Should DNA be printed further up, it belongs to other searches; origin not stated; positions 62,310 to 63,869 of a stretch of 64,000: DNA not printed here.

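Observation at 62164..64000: Boundary of an integrated element: tyrosine integrase, orphan tRNA 3' fragment with its own terminator, and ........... tandem repeats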

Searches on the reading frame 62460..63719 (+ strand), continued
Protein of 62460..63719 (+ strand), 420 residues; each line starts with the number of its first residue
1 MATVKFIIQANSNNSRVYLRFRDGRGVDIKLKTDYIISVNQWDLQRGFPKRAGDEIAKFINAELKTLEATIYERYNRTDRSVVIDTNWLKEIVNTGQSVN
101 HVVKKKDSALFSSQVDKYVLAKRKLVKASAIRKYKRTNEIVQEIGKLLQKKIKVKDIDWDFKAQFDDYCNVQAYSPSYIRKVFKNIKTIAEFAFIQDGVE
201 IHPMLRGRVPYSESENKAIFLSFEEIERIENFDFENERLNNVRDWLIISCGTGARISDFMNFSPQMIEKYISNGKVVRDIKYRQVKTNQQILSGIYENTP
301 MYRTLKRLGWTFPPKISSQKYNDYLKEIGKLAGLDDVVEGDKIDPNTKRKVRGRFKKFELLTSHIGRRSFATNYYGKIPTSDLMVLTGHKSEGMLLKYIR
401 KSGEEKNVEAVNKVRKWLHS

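Call 52: find_homologous_proteins(query=window:62460-63719:+, max_evalue=1e-40)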
Query window:62460-63719:+ (420 aa): 1683 proteins with E <= 1e-40 among 6928 candidates; the best 120 are listed.
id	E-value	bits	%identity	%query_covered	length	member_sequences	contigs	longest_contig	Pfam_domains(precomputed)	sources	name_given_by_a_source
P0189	1.9e-277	938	100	100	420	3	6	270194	PF13102.13,PF00589.28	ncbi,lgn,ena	-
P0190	1.8e-146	506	56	98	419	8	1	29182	PF13102.13,PF00589.28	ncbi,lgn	-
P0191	8.7e-83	297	39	99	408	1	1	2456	PF13102.13,PF00589.28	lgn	-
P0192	1.1e-80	290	41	97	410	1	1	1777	PF13102.13,PF00589.28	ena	-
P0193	1.6e-80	289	38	97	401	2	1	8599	PF13102.13,PF00589.28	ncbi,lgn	-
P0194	1.0e-79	287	40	97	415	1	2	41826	PF13102.13,PF00589.28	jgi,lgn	-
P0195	1.3e-79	286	39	97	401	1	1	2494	PF13102.13,PF00589.28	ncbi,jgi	jgi:integrase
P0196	1.6e-79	286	39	99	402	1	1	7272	PF13102.13,PF00589.28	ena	-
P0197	2.7e-79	285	38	97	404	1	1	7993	PF13102.13,PF00589.28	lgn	-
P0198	4.0e-79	285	41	97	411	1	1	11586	PF13102.13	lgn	-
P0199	4.2e-79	285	39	97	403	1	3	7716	PF13102.13,PF00589.28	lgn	-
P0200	7.3e-79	284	38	97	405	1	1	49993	PF17293.9,PF13102.13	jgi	jgi:hypothetical protein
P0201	1.0e-78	283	39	96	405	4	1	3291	PF13102.13,PF00589.28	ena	-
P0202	1.6e-78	283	38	97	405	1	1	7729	PF13102.13,PF00589.28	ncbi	-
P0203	3.0e-78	282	39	97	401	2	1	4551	PF13102.13,PF00589.28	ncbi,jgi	jgi:integrase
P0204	4.9e-78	281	38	97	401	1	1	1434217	PF13102.13,PF00589.28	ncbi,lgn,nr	ncbi:MAG TPA: phage integrase SAM-like domain-containing protein [Phnomibacter sp.]|nr:phage integra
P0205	5.3e-78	281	39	97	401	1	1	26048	PF13102.13,PF00589.28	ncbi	-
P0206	9.8e-78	280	39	96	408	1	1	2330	PF13102.13,PF00589.28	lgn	-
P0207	2.0e-77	279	39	98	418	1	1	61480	PF13102.13,PF00589.28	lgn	-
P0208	2.1e-77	279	37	97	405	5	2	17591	PF13102.13,PF00589.28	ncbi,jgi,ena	jgi:site-specific recombinase XerD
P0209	2.2e-77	279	38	99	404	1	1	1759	PF13102.13,PF00589.28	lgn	-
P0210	3.5e-77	278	38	97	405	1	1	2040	PF13102.13,PF00589.28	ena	-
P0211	3.8e-77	278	39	97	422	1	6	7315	PF13102.13,PF00589.28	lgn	-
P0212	4.2e-77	278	39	97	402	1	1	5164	PF13102.13,PF00589.28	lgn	-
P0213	4.3e-77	278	37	99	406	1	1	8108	PF13102.13,PF00589.28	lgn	-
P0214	8.7e-77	277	38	97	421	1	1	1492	PF13102.13,PF00589.28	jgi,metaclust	metaclust:\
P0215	1.2e-76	276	38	97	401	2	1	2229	PF13102.13,PF00589.28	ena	-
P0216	1.2e-76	276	38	97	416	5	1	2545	PF13102.13,PF00589.28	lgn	-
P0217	2.1e-76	276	39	97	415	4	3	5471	PF13102.13,PF00589.28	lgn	-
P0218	3.1e-76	275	37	96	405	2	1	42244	PF13102.13,PF00589.28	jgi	jgi:hypothetical protein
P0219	5.2e-76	274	38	97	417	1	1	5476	PF13102.13,PF00589.28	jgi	jgi:integrase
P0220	6.3e-76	274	38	97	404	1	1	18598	PF13102.13,PF00589.28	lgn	-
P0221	8.7e-76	274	40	97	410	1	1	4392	PF13102.13,PF00589.28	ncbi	-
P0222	9.8e-76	273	37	98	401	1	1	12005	PF13102.13,PF00589.28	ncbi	-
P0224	1.9e-75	273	38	97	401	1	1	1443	PF13102.13,PF00589.28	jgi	-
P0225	2.6e-75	272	38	97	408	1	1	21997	PF13102.13,PF00589.28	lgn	-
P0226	3.0e-75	272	38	97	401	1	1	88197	PF13102.13,PF00589.28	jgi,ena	-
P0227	3.0e-75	272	39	97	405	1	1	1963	PF13102.13,PF00589.28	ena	-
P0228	5.1e-75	271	37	97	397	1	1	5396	PF13102.13,PF00589.28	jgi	-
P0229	8.2e-75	270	39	97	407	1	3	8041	PF13102.13,PF00589.28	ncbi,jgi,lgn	jgi:hypothetical protein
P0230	1.5e-74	270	38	97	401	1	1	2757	PF13102.13,PF00589.28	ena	-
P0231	2.9e-74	269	38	97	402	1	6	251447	PF13102.13,PF00589.28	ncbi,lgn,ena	-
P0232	3.4e-74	268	38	97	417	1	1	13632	PF13102.13,PF00589.28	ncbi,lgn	-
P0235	5.3e-74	268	37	97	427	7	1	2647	PF13102.13,PF00589.28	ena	-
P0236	1.0e-73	267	35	97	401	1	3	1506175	PF13102.13,PF00589.28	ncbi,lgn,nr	ncbi:MAG: tyrosine-type recombinase/integrase [Bacteroidia bacterium]|nr:tyrosine-type recombinase/i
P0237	2.0e-73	266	37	97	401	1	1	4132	PF13102.13,PF00589.28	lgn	-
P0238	2.7e-73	265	38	96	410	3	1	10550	PF13102.13,PF00589.28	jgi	jgi:hypothetical protein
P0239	4.7e-73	265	37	97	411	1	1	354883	PF13102.13,PF00589.28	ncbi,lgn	ncbi:MAG: tyrosine-type recombinase/integrase [Bacteroidota bacterium]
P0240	6.4e-73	264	37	97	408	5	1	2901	PF13102.13,PF00589.28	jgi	jgi:hypothetical protein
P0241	1.3e-72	263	38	96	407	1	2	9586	PF13102.13,PF00589.28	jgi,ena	jgi:hypothetical protein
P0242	1.8e-72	263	38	95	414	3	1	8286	PF13102.13,PF00589.28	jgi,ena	jgi:hypothetical protein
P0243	2.5e-72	262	37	96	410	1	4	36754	PF13102.13,PF00589.28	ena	-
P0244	5.4e-72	261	37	97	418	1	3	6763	PF13102.13,PF00589.28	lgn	-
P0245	7.1e-72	261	38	96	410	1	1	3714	PF13102.13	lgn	-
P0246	8.3e-72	260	35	97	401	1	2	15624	PF13102.13,PF00589.28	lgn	-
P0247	8.4e-72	260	37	96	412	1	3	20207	PF13102.13,PF00589.28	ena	-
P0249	1.8e-71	259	36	97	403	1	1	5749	PF13102.13,PF00589.28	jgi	-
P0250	2.1e-71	259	37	97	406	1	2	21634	PF13102.13,PF00589.28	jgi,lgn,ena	jgi:integrase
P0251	2.9e-71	259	37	97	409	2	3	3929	PF13102.13,PF00589.28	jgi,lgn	jgi:site-specific recombinase XerD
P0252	3.4e-71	258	39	98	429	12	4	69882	PF13102.13,PF00589.28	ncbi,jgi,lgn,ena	-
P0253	5.6e-71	258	36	97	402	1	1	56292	PF13102.13,PF00589.28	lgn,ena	-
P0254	6.7e-71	258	36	97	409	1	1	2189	PF13102.13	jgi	-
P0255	1.1e-70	257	37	96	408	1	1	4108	PF13102.13,PF00589.28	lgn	-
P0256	4.7e-70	255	37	97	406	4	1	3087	PF13102.13,PF00589.28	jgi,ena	jgi:integrase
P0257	5.2e-70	255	38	97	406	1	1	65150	PF13102.13,PF00589.28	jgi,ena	jgi:integrase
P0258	5.2e-70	255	38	97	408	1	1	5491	PF13102.13,PF00589.28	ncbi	-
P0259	9.2e-70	254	37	97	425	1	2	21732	PF13102.13,PF00589.28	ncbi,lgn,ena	-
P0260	1.2e-69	253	38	92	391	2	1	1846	PF13102.13,PF00589.28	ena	-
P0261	1.3e-69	253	36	97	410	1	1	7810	PF13102.13,PF00589.28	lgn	-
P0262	1.7e-69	253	39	97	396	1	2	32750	PF13102.13,PF00589.28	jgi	jgi:integrase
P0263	1.8e-69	253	37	98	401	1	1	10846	PF13102.13,PF00589.28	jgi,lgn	-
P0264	2.6e-69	252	37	97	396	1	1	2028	PF13102.13,PF00589.28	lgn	-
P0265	3.5e-69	252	38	96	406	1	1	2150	PF13102.13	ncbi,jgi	jgi:integrase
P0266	9.1e-69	250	37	97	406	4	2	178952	PF13102.13,PF00589.28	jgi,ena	-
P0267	1.0e-68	250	36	97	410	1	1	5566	PF13102.13,PF00589.28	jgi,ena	jgi:hypothetical protein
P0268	1.5e-68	250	37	97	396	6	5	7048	PF13102.13,PF00589.28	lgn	-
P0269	2.8e-68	249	36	97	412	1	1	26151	PF13102.13,PF00589.28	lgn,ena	-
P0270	3.7e-68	249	36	97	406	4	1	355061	PF13102.13,PF00589.28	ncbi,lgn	-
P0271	4.3e-68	248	35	99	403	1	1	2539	PF13102.13,PF00589.28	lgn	-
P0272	5.7e-68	248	37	96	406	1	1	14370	PF13102.13,PF00589.28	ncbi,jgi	jgi:integrase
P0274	2.2e-67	246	36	97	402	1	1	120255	PF13102.13,PF00589.28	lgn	-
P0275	2.4e-67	246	36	97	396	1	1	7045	PF13102.13,PF00589.28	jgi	jgi:integrase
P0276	4.8e-67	245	37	97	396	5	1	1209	PF13102.13,PF00589.28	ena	-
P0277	9.2e-67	244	36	99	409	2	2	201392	PF13102.13,PF00589.28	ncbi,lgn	-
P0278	1.0e-66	244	35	97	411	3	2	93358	PF13102.13,PF00589.28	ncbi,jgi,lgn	jgi:hypothetical protein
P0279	1.3e-66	243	35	96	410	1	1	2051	PF17293.9,PF13102.13,PF00589.28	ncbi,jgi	jgi:hypothetical protein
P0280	1.6e-66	243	35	97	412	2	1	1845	PF13102.13,PF00589.28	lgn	-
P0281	1.6e-66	243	35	98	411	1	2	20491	PF13102.13,PF00589.28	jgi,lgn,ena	jgi:integrase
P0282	2.5e-66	242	35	98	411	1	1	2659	PF13102.13,PF00589.28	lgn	-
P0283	2.5e-66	242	36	96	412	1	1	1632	PF13102.13,PF00589.28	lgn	-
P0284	4.0e-66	242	36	98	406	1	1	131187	PF17293.9,PF13102.13,PF00589.28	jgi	jgi:integrase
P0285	4.9e-66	242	34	98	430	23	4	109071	PF13102.13,PF00589.28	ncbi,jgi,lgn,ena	-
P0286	6.0e-66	241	37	98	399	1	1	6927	PF13102.13,PF00589.28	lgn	-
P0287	6.5e-66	241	35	97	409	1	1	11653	PF13102.13,PF00589.28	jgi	jgi:integrase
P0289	1.4e-65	240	35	98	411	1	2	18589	PF13102.13,PF00589.28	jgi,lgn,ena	jgi:integrase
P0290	2.4e-65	239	35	98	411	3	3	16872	PF00589.28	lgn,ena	-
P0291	2.9e-65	239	38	97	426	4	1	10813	PF13102.13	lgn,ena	-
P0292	5.1e-65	238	35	98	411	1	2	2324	PF13102.13,PF00589.28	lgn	-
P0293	6.2e-65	238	34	98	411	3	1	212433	PF13102.13,PF00589.28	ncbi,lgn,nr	nr:tyrosine-type recombinase/integrase [uncultured Flavobacterium sp.]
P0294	7.2e-65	238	36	98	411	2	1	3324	PF13102.13,PF00589.28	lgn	-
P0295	8.2e-65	237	35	100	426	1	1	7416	PF13102.13,PF00589.28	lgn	-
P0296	9.4e-65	237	35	98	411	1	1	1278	PF13102.13,PF00589.28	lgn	-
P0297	9.5e-65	237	38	97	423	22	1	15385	PF13102.13,PF00589.28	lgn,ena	-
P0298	1.1e-64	237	35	97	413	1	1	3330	PF13102.13,PF00589.28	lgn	-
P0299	1.2e-64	237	37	98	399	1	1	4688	PF13102.13,PF00589.28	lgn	-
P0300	2.1e-64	236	34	97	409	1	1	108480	PF13102.13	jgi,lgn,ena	-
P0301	3.0e-64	236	34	98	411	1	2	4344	PF13102.13,PF00589.28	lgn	-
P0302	3.3e-64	235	35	97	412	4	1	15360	PF13102.13,PF00589.28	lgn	-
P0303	3.4e-64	235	35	95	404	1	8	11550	PF17293.9,PF13102.13,PF00589.28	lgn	-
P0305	4.9e-64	235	34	98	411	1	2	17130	PF13102.13,PF00589.28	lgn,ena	-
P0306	5.6e-64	235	34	98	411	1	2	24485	PF13102.13,PF00589.28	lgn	-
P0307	8.0e-64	234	37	97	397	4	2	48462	PF13102.13,PF00589.28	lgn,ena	-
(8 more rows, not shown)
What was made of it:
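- On Heterobivalent, arm-binding integrases (IntCTnDOT / NBU-type subgroup): Some homologues carry a precomputed PF17293 (call 52).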

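Call 67: search_protein_families(library=phrogs, proteins=[L002:1504-2379:+, L002:3010-3201:+, L026:9125-9997:+, L026:12150-14294:+, L026:14266-15405:+, L026:15408-15995:+, L026:17106-17456:+, window:62460-63719:+], max_evalue=0.001)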
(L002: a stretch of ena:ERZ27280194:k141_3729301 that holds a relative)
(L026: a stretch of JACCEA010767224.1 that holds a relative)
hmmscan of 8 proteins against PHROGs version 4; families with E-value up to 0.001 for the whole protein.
L002:1504-2379:+ (292 aa): 0 families

L002:3010-3201:+ (64 aa): 0 families

L026:9125-9997:+ (291 aa): 0 families

L026:12150-14294:+ (715 aa): 0 families

L026:14266-15405:+ (380 aa): 0 families

L026:15408-15995:+ (196 aa): 0 families

L026:17106-17456:+ (117 aa): 0 families

window:62460-63719:+ (420 aa): 2 families
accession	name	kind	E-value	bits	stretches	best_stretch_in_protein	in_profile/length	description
phrog_1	-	integration and excision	4.5e-20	73.4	1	69-418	153-451/611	integrase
phrog_216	-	integration and excision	5.9e-14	52.9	1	180-409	16-232/301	integrase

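Call 68: search_protein_families(library=padloc, proteins=[L002:1504-2379:+, L002:3010-3201:+, L026:9125-9997:+, L026:12150-14294:+, L026:14266-15405:+, L026:15408-15995:+, L026:17106-17456:+, L002:3228-8063:+], max_evalue=0.001)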
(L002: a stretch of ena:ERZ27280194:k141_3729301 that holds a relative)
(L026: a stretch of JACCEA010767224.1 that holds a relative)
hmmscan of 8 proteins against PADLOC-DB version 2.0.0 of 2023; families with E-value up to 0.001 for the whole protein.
L002:1504-2379:+ (292 aa): 0 families

L002:3010-3201:+ (64 aa): 0 families

L026:9125-9997:+ (291 aa): 0 families

L026:12150-14294:+ (715 aa): 0 families

L026:14266-15405:+ (380 aa): 0 families

L026:15408-15995:+ (196 aa): 0 families

L026:17106-17456:+ (117 aa): 0 families

L002:3228-8063:+ (1612 aa): 0 families

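Call 69: search_solved_structures(query=window:62460-63719:+, max_evalue=0.01, show_alignments=1)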
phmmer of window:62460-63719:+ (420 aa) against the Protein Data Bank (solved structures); distinct sequences matched with E-value up to 0.01: 0.

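Call 85: search_protein_families(library=ncbifam, proteins=[window:62460-63719:+, L002:1504-2379:+, L002:3228-8063:+], max_evalue=0.001)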
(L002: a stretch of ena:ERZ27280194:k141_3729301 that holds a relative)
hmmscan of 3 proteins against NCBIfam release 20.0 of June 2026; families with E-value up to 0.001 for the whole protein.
window:62460-63719:+ (420 aa): 0 families

L002:1504-2379:+ (292 aa): 0 families

L002:3228-8063:+ (1612 aa): 0 families

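Call 94: predict_structure(alignment_id=A2)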
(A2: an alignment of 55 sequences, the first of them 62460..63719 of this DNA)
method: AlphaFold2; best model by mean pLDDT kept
length: 420 residues; sequences in the alignment: 55
mean_pLDDT: 89.5   pTM: 0.65
mean pLDDT of the five models: 89.5, 89.3, 89.0, 88.5, 87.2
residues with pLDDT >= 90: 273; 70-90: 127; 50-70: 12; < 50: 8
segments of 3 or more residues with pLDDT < 50: 97-104
pLDDT, mean of each block of 10 residues (from residue 1): 90 86 92 88 92 82 92 90 90 61 58 96 91 96 96 95 94 88 95 89 85 76 97 95 96 88 94 95 90 94 97 91 95 94 86 93 92 92 92 89 80 86
secondary structure, 60 per line:
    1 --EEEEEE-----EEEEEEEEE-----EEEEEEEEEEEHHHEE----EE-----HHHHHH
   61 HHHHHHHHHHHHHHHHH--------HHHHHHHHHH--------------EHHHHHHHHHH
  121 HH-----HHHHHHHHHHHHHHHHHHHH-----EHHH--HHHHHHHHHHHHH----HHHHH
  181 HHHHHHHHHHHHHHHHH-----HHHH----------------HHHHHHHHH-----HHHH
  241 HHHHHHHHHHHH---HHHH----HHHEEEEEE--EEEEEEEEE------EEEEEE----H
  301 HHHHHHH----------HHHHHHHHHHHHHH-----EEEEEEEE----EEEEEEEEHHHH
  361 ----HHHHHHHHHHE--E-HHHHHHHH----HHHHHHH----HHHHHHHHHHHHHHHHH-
elements in order: E3-8 E14-22 E28-38 H55-77 H86-95 H111-122 H128-147 H159-171 H176-197 H203-206 H223-231 H237-252 H256-259 E267-272 E275-283 E290-295 H300-307 H318-331 E337-344 E349-356 H357-360 H365-374 H380-387 H392-398 H403-419

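Call 96: fold_search(model_id=the predicted structure, library=pdb)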
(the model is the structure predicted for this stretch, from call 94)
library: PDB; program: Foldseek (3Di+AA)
matches with E <= 10: 440; with E <= 0.001: 54
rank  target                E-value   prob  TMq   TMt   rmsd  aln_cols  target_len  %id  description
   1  1z1b_A                7.2e-09  1.00  0.49  0.58  14.8       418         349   15  Crystal structure of a lambda integrase dimer bound to a COC' core site (released 2005-06-28)
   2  1z1b_B                3.7e-08  1.00  0.47  0.55  13.6       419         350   16  Crystal structure of a lambda integrase dimer bound to a COC' core site (released 2005-06-28)
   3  1z1g_A                4.0e-08  1.00  0.46  0.54  14.8       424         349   15  Crystal structure of a lambda integrase tetramer bound to a Holliday junction (released 2005-06-28)
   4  5j0n_F                5.5e-08  1.00  0.46  0.53  18.3       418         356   16  Lambda excision HJ intermediate (released 2017-02-08)
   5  5hxy_D                6.4e-08  1.00  0.32  0.47  13.4       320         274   14  Crystal structure of XerA recombinase (released 2017-02-01)
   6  1z19_B                2.1e-07  1.00  0.49  0.68   4.8       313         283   17  Crystal structure of a lambda integrase(75-356) dimer bound to a COC' core site (released 2005-06-28)
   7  5jk0_D                3.0e-07  1.00  0.39  0.46  16.8       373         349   17  Crystal structure of XerH site-specific recombinase bound to difH substrate: pre-cleavage complex (released 2016-12-28)
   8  5jk0_B                3.6e-07  1.00  0.42  0.50  16.4       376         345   17  Crystal structure of XerH site-specific recombinase bound to difH substrate: pre-cleavage complex (released 2016-12-28)
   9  6en2_A                4.4e-07  1.00  0.48  0.62   9.1       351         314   13  Structure of the Tn1549 transposon Integrase (aa 82-397, R225K) in complex with a circular intermediate DNA (CI6b-DNA) (released 2018-04-04)
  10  5jjv_A                5.4e-07  1.00  0.45  0.52  15.8       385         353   16  Crystal structure of XerH site-specific recombinase bound to palindromic difH substrate: post-cleavage complex (released 2016-12-28)
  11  1z1g_B                5.7e-07  1.00  0.45  0.55  13.8       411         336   16  Crystal structure of a lambda integrase tetramer bound to a Holliday junction (released 2005-06-28)
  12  5jjv_B                5.7e-07  1.00  0.44  0.50  16.1       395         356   15  Crystal structure of XerH site-specific recombinase bound to palindromic difH substrate: post-cleavage complex (released 2016-12-28)
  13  5hxy_C                6.3e-07  1.00  0.32  0.46  13.3       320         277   14  Crystal structure of XerA recombinase (released 2017-02-01)
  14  5jk0_A                6.3e-07  1.00  0.41  0.49  16.2       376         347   16  Crystal structure of XerH site-specific recombinase bound to difH substrate: pre-cleavage complex (released 2016-12-28)
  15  5j0n_E                8.6e-07  1.00  0.46  0.66   4.9       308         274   17  Lambda excision HJ intermediate (released 2017-02-08)
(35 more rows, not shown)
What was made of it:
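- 62460..63722 (+): Tyrosine integrase, 420 aa, three-domain (arm-binding, core-binding, catalytic). The best PDB match is full-length lambda Int, 1z1b (calls 94, 96).
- On Heterobivalent, arm-binding integrases (IntCTnDOT / NBU-type subgroup): Full-length lambda Int is the best PDB match (calls 94, 96).
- Closest known: Phage lambda Int / attP, the paradigm of heterobivalent integrases. Same: Both have a three-domain integrase; the best structural matches of the model are full-length lambda Int, 1z1b and 1z1g (call 96).
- Model and lambda Int match: calls 94 and 96.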

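Call 98: search_dna_similar(query=window:62460-63719:+, collection=phages, mode=protein, max_rows=10)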
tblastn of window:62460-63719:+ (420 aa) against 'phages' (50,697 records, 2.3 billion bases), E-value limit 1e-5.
Records with a match: 41; places in all: 43; records where one place covers at least 80% of the query: 13.
Best place of each record, by identity: <60% 41.
By first word of the organism name: Bacteriophage 14; Porphyromonas 13; Cellulophaga 8; Bacteroides 4; Phage 1; Phocaeicola 1.
By host as written in the record: - 17; Cellulophaga baltica #18 2; Cellulophaga baltica #13 2; Cellulophaga baltica #19 2; Cellulophaga baltica NN016046 2; Porphyromonas gingivalis ATCC 49417 2; Porphyromonas gingivalis SJD5 1; Porphyromonas gingivalis SJD2 1; and 12 more.
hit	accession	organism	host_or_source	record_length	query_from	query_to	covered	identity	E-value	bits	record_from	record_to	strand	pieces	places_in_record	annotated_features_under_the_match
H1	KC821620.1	Cellulophaga phage phi18:3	Cellulophaga baltica #18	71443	1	405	96%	28.5%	2e-34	142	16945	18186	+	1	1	site specific recombinase, tyrosine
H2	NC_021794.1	Cellulophaga phage phi18:3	Cellulophaga baltica #18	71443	1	405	96%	28.5%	2e-34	142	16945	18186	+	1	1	site specific recombinase, tyrosine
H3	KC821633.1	Cellulophaga phage phi13:2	Cellulophaga baltica #13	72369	1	405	96%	28.5%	3e-34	141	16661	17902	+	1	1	site specific recombinase, tyrosine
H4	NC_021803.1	Cellulophaga phage phi13:2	Cellulophaga baltica #13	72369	1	405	96%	28.5%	3e-34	141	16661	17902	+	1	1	site specific recombinase, tyrosine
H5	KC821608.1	Cellulophaga phage phi19:3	Cellulophaga baltica #19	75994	1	402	96%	28.7%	4e-34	140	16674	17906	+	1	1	site specific recombinase, tyrosine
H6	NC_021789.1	Cellulophaga phage phi19:3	Cellulophaga baltica #19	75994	1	402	96%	28.7%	4e-34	140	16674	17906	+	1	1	site specific recombinase, tyrosine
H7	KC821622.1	Cellulophaga phage phi46:3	Cellulophaga baltica NN016046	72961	1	414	99%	27.3%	1e-30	130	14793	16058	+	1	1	site specific recombinase, tyrosine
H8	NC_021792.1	Cellulophaga phage phi46:3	Cellulophaga baltica NN016046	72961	1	414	99%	27.3%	1e-30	130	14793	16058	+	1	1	site specific recombinase, tyrosine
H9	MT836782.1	Bacteriophage sp.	human fecal samples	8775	1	412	98%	26.2%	6e-20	98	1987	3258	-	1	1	record has no annotation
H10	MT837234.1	Bacteriophage sp.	human fecal samples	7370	11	413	96%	25.1%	3e-24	111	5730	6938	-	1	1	record has no annotation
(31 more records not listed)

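Call 99: search_dna_similar(query=window:62460-63719:+, collection=plasmids, mode=protein, max_rows=10)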
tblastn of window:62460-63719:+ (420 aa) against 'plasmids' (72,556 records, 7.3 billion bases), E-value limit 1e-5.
Records with a match: 20; places in all: 22; records where one place covers at least 80% of the query: 7.
Best place of each record, by identity: <60% 20.
By first word of the organism name: Parabacteroides 6; Bacteroides 6; Phocaeicola 3; Prevotella 3; Chondrinema 1; Marivirga 1.
By predicted mobility (MOB-suite, as given by PLSDB): non-mobilizable 20.
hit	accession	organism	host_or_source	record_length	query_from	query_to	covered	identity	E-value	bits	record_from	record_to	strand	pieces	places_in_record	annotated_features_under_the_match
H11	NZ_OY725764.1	Parabacteroides distasonis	-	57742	1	411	98%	26.2%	1e-18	96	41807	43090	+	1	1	site-specific integrase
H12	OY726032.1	Phocaeicola massiliensis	-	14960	4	405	96%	25.2%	4e-14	82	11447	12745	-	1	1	record has no annotation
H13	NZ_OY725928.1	Bacteroides finegoldii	-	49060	17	400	91%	26.0%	7e-21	102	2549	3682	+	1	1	site-specific integrase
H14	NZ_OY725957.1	Bacteroides finegoldii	-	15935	15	412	95%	23.7%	1e-10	71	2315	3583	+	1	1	tyrosine-type recombinase/integrase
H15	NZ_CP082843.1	Prevotella nigrescens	-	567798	40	389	83%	25.4%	1e-8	65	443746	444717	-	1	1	site-specific integrase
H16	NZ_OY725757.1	Parabacteroides distasonis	-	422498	28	389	86%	24.1%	7e-7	59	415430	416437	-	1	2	site-specific integrase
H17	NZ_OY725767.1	Parabacteroides distasonis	-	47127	37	389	84%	23.3%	3e-9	67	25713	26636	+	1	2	site-specific integrase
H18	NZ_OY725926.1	Bacteroides finegoldii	-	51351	150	411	62%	30.3%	8e-19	97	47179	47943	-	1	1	phage integrase SAM-like domain-containing protein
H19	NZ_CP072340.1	Prevotella nigrescens F0103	Homo sapiens,whole organism,human oral ...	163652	118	389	65%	28.4%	1e-7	62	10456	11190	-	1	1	site-specific integrase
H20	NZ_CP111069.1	Chondrinema litorale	Seaweed,red alga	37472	105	411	73%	24.8%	3e-8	64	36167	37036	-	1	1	site-specific integrase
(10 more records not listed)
